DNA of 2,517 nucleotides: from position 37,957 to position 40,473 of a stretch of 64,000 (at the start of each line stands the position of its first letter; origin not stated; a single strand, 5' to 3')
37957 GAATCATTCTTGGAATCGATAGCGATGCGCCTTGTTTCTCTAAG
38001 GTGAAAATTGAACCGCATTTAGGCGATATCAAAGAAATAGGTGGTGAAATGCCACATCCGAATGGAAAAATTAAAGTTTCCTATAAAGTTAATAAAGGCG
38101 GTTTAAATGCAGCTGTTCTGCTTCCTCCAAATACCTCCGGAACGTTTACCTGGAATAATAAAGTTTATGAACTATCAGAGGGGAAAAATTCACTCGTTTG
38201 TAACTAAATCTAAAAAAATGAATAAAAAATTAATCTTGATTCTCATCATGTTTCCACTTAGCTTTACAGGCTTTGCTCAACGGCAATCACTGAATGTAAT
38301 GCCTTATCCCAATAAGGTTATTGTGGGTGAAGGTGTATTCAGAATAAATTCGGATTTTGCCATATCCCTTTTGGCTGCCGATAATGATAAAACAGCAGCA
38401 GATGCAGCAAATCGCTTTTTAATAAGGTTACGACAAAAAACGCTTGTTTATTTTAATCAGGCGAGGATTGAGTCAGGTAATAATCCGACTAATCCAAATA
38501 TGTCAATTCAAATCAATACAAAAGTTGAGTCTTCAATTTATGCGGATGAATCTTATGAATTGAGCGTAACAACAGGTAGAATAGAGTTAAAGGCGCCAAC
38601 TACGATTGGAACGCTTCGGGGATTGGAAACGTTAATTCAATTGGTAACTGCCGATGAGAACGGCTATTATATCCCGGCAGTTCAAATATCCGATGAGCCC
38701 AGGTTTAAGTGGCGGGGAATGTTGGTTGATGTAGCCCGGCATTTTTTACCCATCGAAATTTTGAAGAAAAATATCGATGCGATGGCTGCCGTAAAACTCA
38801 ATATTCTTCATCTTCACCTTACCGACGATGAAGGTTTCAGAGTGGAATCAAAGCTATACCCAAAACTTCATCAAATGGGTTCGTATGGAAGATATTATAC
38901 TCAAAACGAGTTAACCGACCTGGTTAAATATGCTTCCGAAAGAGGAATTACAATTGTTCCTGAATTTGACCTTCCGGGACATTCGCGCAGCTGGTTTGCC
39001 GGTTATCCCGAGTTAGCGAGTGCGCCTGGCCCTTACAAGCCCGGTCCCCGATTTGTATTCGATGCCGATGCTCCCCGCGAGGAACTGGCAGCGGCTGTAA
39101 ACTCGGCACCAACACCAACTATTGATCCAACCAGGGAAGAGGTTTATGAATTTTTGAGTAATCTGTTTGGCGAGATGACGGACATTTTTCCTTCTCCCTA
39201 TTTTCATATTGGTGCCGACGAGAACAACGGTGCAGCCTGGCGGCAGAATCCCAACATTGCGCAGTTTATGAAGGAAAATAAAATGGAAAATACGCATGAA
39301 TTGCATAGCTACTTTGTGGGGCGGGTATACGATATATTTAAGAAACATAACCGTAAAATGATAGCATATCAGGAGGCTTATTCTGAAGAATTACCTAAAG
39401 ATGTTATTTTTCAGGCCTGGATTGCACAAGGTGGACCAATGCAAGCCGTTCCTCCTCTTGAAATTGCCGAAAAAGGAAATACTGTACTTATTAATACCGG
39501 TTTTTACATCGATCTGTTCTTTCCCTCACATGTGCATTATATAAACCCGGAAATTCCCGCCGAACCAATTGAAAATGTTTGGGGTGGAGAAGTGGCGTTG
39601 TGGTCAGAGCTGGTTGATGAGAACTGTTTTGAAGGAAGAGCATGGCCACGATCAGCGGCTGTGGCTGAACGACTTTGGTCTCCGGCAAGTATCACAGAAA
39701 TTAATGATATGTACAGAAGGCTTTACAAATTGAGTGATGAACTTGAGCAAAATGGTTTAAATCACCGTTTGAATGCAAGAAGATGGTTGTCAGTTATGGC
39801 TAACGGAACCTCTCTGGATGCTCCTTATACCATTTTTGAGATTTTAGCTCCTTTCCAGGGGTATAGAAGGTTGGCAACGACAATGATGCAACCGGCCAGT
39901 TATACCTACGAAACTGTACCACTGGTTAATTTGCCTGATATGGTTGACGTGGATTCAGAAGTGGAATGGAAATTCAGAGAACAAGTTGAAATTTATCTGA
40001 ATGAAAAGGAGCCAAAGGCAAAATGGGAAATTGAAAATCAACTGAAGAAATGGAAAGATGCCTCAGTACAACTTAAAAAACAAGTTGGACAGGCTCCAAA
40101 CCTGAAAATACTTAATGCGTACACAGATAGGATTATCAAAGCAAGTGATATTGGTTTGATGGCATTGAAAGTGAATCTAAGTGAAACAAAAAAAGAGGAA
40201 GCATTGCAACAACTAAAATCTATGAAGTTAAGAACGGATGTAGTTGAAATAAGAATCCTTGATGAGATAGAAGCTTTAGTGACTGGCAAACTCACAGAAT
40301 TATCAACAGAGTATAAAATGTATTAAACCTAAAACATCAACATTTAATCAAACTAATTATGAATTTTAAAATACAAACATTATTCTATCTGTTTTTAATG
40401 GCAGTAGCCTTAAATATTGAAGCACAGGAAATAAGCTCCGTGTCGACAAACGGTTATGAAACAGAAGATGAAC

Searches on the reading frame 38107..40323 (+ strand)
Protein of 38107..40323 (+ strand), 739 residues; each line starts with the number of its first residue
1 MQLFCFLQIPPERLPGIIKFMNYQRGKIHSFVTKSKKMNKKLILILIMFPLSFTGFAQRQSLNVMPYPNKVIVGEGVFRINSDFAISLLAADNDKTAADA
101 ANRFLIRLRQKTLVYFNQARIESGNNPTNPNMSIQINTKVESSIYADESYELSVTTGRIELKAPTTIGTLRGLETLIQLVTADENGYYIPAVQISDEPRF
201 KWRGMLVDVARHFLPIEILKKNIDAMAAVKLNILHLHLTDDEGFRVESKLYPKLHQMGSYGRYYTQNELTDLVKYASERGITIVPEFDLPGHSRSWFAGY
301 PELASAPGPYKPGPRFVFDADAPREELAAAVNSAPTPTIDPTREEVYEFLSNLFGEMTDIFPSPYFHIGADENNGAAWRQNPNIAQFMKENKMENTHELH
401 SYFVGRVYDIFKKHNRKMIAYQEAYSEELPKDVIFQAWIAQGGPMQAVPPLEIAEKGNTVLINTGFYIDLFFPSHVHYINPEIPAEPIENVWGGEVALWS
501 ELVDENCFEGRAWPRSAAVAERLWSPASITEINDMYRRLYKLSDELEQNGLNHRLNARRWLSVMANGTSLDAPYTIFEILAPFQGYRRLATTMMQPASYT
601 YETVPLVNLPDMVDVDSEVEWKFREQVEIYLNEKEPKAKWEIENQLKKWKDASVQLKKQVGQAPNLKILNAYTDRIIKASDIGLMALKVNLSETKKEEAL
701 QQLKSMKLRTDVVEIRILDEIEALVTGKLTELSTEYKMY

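Call 8: search_protein_families(library=pfam, proteins=[window:38107-40323:+], max_evalue=0.00001)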
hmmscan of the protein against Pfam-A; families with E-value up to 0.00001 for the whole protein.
window:38107-40323:+ (739 aa): 3 families
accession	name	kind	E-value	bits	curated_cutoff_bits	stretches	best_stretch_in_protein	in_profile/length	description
PF00728.28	Glyco_hydro_20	-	1.3e-84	285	22.3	1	200-526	1-347/348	Glycosyl hydrolase family 20, catalytic domain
PF02838.20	Glyco_hydro_20b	-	4.9e-14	53.6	26.1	1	63-196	3-123/124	Glycosyl hydrolase family 20, domain 2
PF14845.11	Glycohydro_20b2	-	1.7e-12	48.6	27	1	64-179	1-130/130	beta-acetyl hexosaminidase like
